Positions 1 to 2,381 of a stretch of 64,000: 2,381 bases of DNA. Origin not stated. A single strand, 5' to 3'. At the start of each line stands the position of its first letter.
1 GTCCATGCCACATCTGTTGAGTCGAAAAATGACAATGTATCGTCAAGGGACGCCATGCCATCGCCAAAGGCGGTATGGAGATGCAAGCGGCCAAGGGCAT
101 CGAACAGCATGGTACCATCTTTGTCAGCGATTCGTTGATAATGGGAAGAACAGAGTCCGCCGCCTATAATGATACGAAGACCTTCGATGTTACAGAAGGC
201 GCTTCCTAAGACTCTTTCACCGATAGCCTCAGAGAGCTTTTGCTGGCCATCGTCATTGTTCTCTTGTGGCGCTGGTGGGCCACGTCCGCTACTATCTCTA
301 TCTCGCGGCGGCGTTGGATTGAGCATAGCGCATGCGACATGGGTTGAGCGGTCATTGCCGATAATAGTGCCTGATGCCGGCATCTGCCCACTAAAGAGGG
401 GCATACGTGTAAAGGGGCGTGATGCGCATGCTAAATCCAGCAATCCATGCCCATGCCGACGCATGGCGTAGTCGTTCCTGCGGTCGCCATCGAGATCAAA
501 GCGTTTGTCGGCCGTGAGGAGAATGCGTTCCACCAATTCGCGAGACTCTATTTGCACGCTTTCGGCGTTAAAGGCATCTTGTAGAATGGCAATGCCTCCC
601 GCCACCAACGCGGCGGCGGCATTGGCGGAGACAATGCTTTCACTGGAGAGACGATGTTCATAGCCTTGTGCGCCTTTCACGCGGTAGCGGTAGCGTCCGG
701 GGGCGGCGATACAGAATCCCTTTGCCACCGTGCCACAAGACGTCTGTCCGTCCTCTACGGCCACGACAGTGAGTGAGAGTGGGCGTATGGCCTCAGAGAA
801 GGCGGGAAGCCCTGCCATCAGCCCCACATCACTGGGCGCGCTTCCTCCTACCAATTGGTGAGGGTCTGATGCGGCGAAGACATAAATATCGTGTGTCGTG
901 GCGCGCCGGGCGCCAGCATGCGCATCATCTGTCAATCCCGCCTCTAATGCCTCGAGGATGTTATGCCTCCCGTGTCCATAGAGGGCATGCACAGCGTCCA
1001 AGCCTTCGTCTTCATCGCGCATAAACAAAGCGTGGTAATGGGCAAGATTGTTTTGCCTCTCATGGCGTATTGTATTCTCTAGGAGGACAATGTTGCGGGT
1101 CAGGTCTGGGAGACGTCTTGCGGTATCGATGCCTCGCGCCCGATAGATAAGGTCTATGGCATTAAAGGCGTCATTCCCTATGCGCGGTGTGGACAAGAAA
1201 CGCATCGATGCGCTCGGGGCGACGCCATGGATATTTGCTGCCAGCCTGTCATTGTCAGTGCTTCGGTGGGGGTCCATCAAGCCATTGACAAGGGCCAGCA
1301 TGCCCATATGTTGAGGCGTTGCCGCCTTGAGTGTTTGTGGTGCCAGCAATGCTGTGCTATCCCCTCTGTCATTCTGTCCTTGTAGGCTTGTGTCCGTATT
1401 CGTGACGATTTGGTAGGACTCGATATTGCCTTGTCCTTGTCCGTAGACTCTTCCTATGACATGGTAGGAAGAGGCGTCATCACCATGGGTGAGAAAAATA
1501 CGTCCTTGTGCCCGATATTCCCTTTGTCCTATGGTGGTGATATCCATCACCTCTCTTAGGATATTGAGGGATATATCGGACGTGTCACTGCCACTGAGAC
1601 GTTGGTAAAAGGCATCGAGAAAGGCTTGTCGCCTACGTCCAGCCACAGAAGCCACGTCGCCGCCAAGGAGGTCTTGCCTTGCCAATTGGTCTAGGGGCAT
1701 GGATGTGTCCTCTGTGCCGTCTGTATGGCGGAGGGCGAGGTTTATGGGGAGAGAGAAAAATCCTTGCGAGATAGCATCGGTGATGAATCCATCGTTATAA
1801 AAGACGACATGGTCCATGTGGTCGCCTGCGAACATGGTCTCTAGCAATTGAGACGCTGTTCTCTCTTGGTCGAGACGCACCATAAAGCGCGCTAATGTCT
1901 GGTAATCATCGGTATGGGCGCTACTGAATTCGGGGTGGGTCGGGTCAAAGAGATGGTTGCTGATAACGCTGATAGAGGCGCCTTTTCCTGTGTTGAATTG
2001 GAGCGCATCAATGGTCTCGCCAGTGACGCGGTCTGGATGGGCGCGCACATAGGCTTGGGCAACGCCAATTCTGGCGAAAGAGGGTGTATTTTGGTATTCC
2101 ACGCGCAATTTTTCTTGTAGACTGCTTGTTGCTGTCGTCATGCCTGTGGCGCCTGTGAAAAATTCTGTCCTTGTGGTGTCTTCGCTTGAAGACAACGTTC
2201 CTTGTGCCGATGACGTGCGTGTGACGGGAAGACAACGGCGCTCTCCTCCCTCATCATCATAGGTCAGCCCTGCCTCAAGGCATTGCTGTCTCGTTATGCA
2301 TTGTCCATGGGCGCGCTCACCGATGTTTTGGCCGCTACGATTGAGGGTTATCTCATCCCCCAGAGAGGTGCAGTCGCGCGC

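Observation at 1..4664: Protein of more than 1550 aa missing from the ORF track: about 18 four-cysteine modules fused to a subtilase-like domain with apparently substituted catalytic residues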

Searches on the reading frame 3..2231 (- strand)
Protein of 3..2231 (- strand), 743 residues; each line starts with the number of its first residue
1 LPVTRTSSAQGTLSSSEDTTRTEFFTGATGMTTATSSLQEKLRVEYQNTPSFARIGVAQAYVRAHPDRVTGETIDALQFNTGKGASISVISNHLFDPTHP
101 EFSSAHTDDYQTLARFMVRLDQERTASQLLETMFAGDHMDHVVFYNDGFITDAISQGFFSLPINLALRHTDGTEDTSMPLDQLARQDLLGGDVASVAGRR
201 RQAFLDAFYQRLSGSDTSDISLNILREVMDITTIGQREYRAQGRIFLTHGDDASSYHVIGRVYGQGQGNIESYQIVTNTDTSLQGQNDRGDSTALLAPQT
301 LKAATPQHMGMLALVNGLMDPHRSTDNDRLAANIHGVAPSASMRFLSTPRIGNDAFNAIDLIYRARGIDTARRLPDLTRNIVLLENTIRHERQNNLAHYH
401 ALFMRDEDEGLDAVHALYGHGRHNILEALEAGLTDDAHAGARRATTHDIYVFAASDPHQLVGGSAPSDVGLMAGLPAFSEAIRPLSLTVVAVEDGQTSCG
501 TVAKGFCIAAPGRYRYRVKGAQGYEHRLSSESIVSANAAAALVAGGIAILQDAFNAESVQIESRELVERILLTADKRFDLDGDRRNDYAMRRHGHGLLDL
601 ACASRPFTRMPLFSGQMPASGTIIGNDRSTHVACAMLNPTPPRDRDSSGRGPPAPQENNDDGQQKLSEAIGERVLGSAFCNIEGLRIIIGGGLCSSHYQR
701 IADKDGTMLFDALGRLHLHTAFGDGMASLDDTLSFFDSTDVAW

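Call 20: search_solved_structures(query=window:3-2231:-, max_evalue=10, show_alignments=3)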
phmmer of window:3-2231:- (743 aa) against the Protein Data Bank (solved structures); distinct sequences matched with E-value up to 10: 3.
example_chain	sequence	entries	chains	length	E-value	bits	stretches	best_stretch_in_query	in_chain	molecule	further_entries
4odm_A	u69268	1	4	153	0.15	13.5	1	405-496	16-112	Peptidyl-prolyl cis-trans isomerase SlyD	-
7oxk_A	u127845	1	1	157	0.16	13.4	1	405-496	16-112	Peptidyl-prolyl cis-trans isomerase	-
3cgm_A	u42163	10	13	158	0.16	13.4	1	405-496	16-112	Peptidyl-prolyl cis-trans isomerase | Peptidyl-prolyl cis-trans isomerase SlyD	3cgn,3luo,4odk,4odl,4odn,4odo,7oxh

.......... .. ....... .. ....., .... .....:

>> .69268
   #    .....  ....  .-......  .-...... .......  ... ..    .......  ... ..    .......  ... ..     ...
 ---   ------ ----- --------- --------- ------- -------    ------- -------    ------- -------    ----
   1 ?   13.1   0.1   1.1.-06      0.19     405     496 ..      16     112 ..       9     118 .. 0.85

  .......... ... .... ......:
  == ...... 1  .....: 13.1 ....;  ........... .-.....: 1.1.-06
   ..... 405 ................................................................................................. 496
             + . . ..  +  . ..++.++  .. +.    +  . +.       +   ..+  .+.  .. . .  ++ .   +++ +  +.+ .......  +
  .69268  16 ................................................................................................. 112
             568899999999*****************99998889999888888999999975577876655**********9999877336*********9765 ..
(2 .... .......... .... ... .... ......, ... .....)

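Call 29: search_protein_representatives(protein=window:3-2231:-)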
Query: 743 residues. Proteins with E-value up to 0.001 (for the whole library): 65; up to 1e-10: 38; up to 1e-30: 19. The best 65 are listed.
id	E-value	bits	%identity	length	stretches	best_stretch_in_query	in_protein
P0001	1.2e-273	926.1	38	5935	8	23-583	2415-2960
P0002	6.6e-229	778.2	39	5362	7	17-612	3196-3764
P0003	6.6e-211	718.7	40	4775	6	35-608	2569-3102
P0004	1.8e-206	704.0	41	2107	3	33-743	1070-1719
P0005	1.5e-199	681.2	41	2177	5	10-608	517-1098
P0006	8.3e-191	652.3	37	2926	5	28-608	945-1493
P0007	1.2e-101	357.6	40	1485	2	27-609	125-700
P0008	3.0e-97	343.1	38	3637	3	28-743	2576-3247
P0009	2.7e-73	263.9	40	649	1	15-607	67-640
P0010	7.4e-65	236.0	44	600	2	22-394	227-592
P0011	1.3e-62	228.6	38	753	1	35-586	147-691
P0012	6.4e-58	213.1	39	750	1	253-743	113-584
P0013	2.9e-57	210.9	42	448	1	304-743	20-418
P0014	5.8e-46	173.5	39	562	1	16-394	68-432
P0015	2.0e-35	138.7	39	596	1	14-504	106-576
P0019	1.0e-30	123.2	36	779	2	334-610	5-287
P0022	1.7e-27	112.6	37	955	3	273-608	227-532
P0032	6.9e-14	67.5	38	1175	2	472-622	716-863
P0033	1.2e-13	66.8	40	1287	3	448-627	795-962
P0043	9.2e-07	44.0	43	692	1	470-609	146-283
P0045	1.2e-06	43.5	37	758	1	462-607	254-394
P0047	2.0e-06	42.9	35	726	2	472-618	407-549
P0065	9.9e-04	34.0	39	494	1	676-743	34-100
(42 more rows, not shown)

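Call 31: search_protein_families(library=pfam, proteins=[P0004, P0007, P0009, P0011, P0032, P0033, P0043, P0045, P0047], max_evalue=0.01)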
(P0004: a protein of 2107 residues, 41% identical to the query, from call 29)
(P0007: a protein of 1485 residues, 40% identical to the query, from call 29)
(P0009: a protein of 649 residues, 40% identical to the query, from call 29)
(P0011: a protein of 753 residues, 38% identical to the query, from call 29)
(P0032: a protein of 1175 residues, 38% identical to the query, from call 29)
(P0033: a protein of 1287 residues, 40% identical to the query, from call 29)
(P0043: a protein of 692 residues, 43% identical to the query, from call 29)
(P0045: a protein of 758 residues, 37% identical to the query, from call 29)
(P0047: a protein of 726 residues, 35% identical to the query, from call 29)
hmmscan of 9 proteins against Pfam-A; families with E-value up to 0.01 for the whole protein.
P0004 (2107 aa): 0 families

P0007 (1485 aa): 0 families

P0009 (649 aa): 0 families

P0011 (753 aa): 0 families

P0032 (1175 aa): 1 family
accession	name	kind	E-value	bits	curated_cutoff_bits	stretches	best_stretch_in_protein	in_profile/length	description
PF00082.27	Peptidase_S8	-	1.8e-60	205.2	21.8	2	165-449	1-288/288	Subtilase family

P0033 (1287 aa): 1 family
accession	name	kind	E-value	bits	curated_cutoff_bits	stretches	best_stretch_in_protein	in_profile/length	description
PF00082.27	Peptidase_S8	-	4.5e-42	144.8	21.8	3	628-932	1-288/288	Subtilase family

P0043 (692 aa): 1 family
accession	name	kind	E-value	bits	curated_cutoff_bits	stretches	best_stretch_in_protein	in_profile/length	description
PF00082.27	Peptidase_S8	-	1.8e-30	106.7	21.8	1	8-270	55-288/288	Subtilase family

P0045 (758 aa): 1 family
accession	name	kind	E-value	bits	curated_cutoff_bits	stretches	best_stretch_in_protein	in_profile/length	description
PF00082.27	Peptidase_S8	-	3.4e-38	132.1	21.8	1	103-383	1-288/288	Subtilase family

P0047 (726 aa): 1 family
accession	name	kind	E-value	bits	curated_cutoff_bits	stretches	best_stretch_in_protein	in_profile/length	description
PF00082.27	Peptidase_S8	-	1.3e-35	123.6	21.8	1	210-527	1-288/288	Subtilase family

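Call 36: list_cluster_members(proteins=[P0001, P0002, P0003, P0004, P0005, P0006, P0007, P0008, P0009, P0011])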
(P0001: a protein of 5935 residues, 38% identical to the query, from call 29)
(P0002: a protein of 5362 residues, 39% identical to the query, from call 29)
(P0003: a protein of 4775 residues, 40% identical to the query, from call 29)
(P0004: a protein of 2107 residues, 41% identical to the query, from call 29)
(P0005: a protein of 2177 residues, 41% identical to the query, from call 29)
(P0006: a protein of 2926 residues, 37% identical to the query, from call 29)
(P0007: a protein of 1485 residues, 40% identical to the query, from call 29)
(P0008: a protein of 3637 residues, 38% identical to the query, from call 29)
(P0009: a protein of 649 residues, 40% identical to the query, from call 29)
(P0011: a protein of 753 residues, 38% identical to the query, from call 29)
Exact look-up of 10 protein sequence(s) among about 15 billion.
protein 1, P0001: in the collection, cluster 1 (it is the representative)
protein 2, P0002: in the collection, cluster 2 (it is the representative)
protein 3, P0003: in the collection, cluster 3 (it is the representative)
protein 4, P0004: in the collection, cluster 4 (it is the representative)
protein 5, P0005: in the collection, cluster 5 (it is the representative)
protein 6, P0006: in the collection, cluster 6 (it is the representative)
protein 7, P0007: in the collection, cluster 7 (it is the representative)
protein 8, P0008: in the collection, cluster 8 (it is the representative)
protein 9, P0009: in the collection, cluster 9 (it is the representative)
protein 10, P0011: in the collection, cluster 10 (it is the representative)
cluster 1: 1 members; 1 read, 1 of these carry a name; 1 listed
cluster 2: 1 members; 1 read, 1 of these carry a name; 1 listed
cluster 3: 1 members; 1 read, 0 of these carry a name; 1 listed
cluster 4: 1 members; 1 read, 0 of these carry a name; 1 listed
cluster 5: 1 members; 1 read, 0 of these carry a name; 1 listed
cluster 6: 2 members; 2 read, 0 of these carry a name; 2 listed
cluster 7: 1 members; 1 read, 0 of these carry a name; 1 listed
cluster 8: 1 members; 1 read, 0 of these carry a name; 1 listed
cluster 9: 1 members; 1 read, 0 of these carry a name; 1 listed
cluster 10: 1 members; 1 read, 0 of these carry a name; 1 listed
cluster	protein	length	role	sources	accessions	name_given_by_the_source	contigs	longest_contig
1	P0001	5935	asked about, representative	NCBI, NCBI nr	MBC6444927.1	MAG: hypothetical protein GDA50_05755 [Alphaproteobacteria bacterium GM202ARS2] | hypothetical protein [Alphaproteobacteria bacterium GM202ARS2]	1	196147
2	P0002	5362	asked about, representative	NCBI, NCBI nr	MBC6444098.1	MAG: hypothetical protein GDA50_01515, partial [Alphaproteobacteria bacterium GM202ARS2] | hypothetical protein [Alphaproteobacteria bacterium GM202ARS2]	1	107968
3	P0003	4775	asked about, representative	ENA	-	-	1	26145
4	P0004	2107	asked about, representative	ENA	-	-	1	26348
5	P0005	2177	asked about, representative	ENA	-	-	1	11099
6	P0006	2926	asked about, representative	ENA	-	-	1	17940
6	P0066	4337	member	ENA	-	-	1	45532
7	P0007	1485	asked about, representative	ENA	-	-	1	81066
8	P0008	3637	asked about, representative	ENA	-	-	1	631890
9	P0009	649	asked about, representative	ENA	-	-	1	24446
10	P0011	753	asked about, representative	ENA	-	-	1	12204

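Call 39: find_homologous_proteins(query=A1, max_evalue=0.001)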
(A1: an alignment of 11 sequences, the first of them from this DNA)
Query A1 (11 sequences) (606 aa, profile of the alignment): 10 proteins with E <= 0.001 among 8000 candidates.
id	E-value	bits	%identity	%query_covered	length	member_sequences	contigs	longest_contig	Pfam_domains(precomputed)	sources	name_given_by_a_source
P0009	4.0e-225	767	36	98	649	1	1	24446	-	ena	-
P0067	5.0e-218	743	38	59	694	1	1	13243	-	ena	-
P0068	3.5e-216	737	35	58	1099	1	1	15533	-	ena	-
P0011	2.3e-181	622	34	91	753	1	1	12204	-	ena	-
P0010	7.9e-167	574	37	62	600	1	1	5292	-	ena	-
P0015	2.4e-155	537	34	77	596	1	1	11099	-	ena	-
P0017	9.5e-141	488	31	80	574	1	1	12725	-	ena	-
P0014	1.1e-136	475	36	61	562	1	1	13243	-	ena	-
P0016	3.1e-101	358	34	39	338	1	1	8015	-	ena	-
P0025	1.4e-51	194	36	36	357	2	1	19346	-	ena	-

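Call 47: search_protein_families(library=pfam, proteins=[P0065, P0005, P0019, P0022], max_evalue=1)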
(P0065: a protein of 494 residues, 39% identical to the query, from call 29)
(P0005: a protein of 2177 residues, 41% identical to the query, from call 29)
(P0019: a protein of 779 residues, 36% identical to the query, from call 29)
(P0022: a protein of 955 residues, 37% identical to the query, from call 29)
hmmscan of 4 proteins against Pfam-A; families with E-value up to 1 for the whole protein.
P0065 (494 aa): 0 families

P0005 (2177 aa): 3 families
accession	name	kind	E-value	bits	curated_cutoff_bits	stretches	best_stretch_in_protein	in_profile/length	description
PF01005.24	Flavi_NS2A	-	0.092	13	25.1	0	1624-1681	20-73/215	Flavivirus non-structural protein NS2A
PF03822.20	NAF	-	0.13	12.9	25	1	850-864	4-18/54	NAF domain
PF14119.11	DUF4288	-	0.21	12.4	27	0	1596-1624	9-37/84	Domain of unknown function (DUF4288)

P0019 (779 aa): 0 families

P0022 (955 aa): 2 families
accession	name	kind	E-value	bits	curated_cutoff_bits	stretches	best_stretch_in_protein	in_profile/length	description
PF00082.27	Peptidase_S8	-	0.0035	17.1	21.8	1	436-520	201-288/288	Subtilase family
PF23384.1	DUF7098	-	0.17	12.4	27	1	192-223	22-53/81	Family of unknown function (DUF7098)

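Call 48: search_protein_families(library=ncbifam, proteins=[P0065, P0032, P0033, P0045, P0047], max_evalue=0.01)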
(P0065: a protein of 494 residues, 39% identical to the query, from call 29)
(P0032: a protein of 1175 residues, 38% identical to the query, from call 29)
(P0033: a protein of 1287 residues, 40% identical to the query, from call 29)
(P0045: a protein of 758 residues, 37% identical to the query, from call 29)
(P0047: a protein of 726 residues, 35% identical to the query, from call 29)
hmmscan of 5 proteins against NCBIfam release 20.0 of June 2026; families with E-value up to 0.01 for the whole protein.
P0065 (494 aa): 0 families

P0032 (1175 aa): 8 families
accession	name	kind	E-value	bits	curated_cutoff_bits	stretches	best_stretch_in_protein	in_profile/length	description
TIGR03921.1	T7SS_mycosin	equivalog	9.8e-52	176.2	278.75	2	544-852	11-292/353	type VII secretion-associated serine protease mycosin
NF033595.1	denti_PrtP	equivalog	2.8e-18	65.9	300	2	731-844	391-501/606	dentilisin complex serine proteinase subunit PrtP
NF033865.1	fusolisin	equivalog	6.9e-15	54.2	999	2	18-439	13-384/1006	fusolisin family autotransporter serine protease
TIGR03895.1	protease_PatA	subfamily_domain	5.4e-09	35.3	421.05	2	210-433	1-198/606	PatA/PatG family cyanobactin maturation protease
NF049966.1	QH_SP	equivalog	3.3e-05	23.3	165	1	170-234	2-66/219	subtilisin-like serine protease QhpE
NF040553.1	SGO_0316_fam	subfamily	3.8e-05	21.5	1400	0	377-420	672-714/1486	SGO_0316/SGO_0317 family LPXTG-anchored serine peptidase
NF040809.1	germ_prot_CspBA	exception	0.00028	18.6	1250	0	377-453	437-518/1099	bifunctional germination protease/germinant receptor pseudoprotease CspBA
NF042956.1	IteS_antiphage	equivalog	0.0026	16.1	900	0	161-343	250-414/747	S8 family anti-phage peptidase IteS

P0033 (1287 aa): 4 families
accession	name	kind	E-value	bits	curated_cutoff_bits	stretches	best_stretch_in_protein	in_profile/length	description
TIGR03921.1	T7SS_mycosin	equivalog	5.6e-24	84.9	278.75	2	627-940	11-285/353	type VII secretion-associated serine protease mycosin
NF051851.1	AtpSerPepEprS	equivalog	7.1e-20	70.7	1700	2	597-942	43-365/988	autotransporter serine peptidase EprS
NF033595.1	denti_PrtP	equivalog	1e-05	24.4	300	1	834-939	391-501/606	dentilisin complex serine proteinase subunit PrtP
TIGR03895.1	protease_PatA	subfamily_domain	6.9e-05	21.8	421.05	1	834-895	114-175/606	PatA/PatG family cyanobactin maturation protease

P0045 (758 aa): 5 families
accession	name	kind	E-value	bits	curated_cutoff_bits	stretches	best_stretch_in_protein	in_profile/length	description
NF051851.1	AtpSerPepEprS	equivalog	1e-25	90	1700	1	80-384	43-356/988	autotransporter serine peptidase EprS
TIGR03921.1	T7SS_mycosin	equivalog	2.3e-23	82.9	278.75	1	95-399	5-294/353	type VII secretion-associated serine protease mycosin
NF033865.1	fusolisin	equivalog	1.5e-13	49.8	999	1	21-377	9-388/1006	fusolisin family autotransporter serine protease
NF033595.1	denti_PrtP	equivalog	2.2e-06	26.6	300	1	304-403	413-514/606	dentilisin complex serine proteinase subunit PrtP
TIGR03895.1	protease_PatA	subfamily_domain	0.006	15.4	421.05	1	196-366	48-197/606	PatA/PatG family cyanobactin maturation protease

P0047 (726 aa): 5 families
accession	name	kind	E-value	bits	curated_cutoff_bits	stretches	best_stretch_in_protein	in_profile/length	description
TIGR03921.1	T7SS_mycosin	equivalog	4.4e-30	105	278.75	1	209-534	11-284/353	type VII secretion-associated serine protease mycosin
NF051851.1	AtpSerPepEprS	equivalog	4.2e-16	58.2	1700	2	405-542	240-370/988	autotransporter serine peptidase EprS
NF049966.1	QH_SP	equivalog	8.9e-05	21.9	165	0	215-267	2-55/219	subtilisin-like serine protease QhpE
NF033595.1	denti_PrtP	equivalog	0.0059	15.3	300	1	446-543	411-510/606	dentilisin complex serine proteinase subunit PrtP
NF042956.1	IteS_antiphage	equivalog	0.0067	14.7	900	0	173-265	216-303/747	S8 family anti-phage peptidase IteS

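Call 49: predict_structure(alignment_id=A2)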
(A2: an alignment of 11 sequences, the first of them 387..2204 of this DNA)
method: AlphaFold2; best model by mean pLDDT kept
length: 606 residues; sequences in the alignment: 11
mean_pLDDT: 45.0   pTM: 0.43
mean pLDDT of the five models: 45.0, 42.1, 41.5, 40.6, 32.1
residues with pLDDT >= 90: 0; 70-90: 3; 50-70: 225; < 50: 378
segments of 3 or more residues with pLDDT < 50: 1-21, 36-75, 94-98, 137-143, 207-234, 239-245, 256-258, 266-286, 305-314, 320-331, 360-371, 378-396, 407-414, 425-462, 473-606
pLDDT, mean of each block of 10 residues (from residue 1): 27 31 53 49 33 30 35 50 60 47 67 55 55 51 53 63 56 61 63 69 50 44 36 45 52 56 50 44 48 57 48 50 45 61 55 52 38 50 37 45 49 50 48 43 42 39 48 48 33 23 24 28 28 37 36 37 34 32 30 27 26
secondary structure, 60 per line:
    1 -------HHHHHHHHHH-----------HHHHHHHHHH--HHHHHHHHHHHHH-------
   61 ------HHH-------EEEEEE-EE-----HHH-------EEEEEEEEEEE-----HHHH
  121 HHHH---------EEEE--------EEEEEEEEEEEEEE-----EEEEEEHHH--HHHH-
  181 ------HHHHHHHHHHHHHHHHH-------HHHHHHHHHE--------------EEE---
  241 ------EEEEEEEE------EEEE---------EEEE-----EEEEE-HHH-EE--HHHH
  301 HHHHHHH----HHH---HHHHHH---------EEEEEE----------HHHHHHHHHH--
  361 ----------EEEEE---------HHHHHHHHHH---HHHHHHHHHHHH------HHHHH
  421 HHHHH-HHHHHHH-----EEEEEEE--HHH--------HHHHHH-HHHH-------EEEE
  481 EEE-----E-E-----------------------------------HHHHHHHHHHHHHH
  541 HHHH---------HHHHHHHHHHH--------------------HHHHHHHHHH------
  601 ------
elements in order (helices of 4 or more, strands of 3 or more residues): H8-17 H29-38 H41-53 E77-82 E101-111 H117-124 E134-137 E146-159 E165-170 H176-179 H187-203 H211-219 E235-237 E247-254 E261-264 E274-277 E283-287 H297-307 H318-323 E333-338 H349-358 E371-375 H385-394 H398-409 H416-425 H427-433 E439-445 H459-464 H466-469 E477-483 H527-544 H554-564 H585-594

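Call 60: find_related_loci(query=A1, collection=genome_contigs, flank=10000)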
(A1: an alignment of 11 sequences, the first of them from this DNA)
Query A1 (606 aa) in genome_contigs; peptide patterns used: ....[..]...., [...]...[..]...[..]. (x = any residue, [..] = any of these).
600 stretches matched a pattern (row limit reached: there are more); 6 encode a relative of the query (tblastn E <= 1e-3); 4 distinct loci.
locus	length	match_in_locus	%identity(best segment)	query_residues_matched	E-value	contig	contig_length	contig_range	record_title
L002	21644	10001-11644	35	24-601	3e-81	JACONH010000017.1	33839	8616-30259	MAG: Alphaproteobacteria bacterium GM202ARS2 GM202ARS2_Ga0325871_117, whole genome shotgun sequence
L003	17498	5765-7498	35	31-596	2e-77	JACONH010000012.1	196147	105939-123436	MAG: Alphaproteobacteria bacterium GM202ARS2 GM202ARS2_Ga0325871_112, whole genome shotgun sequence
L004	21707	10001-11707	32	14-597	2e-62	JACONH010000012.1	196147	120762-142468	MAG: Alphaproteobacteria bacterium GM202ARS2 GM202ARS2_Ga0325871_112, whole genome shotgun sequence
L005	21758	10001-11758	33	30-600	1e-60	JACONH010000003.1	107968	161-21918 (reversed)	MAG: Alphaproteobacteria bacterium GM202ARS2 GM202ARS2_Ga0325871_103, whole genome shotgun sequence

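Call 75: find_encoding_contigs(protein=P0019, flank=10000, max_places=3)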
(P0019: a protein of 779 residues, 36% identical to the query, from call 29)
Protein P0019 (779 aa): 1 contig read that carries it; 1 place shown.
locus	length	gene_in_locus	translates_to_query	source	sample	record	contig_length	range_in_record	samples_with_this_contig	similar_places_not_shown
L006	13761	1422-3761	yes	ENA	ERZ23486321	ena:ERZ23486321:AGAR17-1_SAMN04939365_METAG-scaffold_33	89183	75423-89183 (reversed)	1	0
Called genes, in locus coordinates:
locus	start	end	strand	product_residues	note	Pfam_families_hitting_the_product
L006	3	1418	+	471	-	?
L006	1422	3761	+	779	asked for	-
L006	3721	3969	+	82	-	-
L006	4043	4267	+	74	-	-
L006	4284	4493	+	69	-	-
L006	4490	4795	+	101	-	-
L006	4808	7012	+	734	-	PF17764:PriA_3primeBD, PF00270:DEAD, PF04851:ResIII, PF00271:Helicase_C (faint), PF18074:PriA_C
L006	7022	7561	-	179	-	PF00293:NUDIX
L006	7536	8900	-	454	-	PF22694:CtpB_N-like, PF00595:PDZ, PF13180:PDZ_2, PF17820:PDZ_6, PF03572:Peptidase_S41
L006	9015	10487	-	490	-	PF01551:Peptidase_M23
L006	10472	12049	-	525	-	PF01676:Metalloenzyme, PF06415:iPGM_N, PF01663:Phosphodiest (weak)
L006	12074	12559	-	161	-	PF03449:GreA_GreB_N, PF01272:GreA_GreB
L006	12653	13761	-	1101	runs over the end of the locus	PF25596:CPSase_L_D1, PF02222:ATP-grasp (faint), PF02786:CPSase_L_D2, PF02787:CPSase_L_D3, PF25596:CPSase_L_D1, PF02786:CPSase_L_D2, PF15632:ATPgrasp_Ter (weak), PF02142:MGS, +2 more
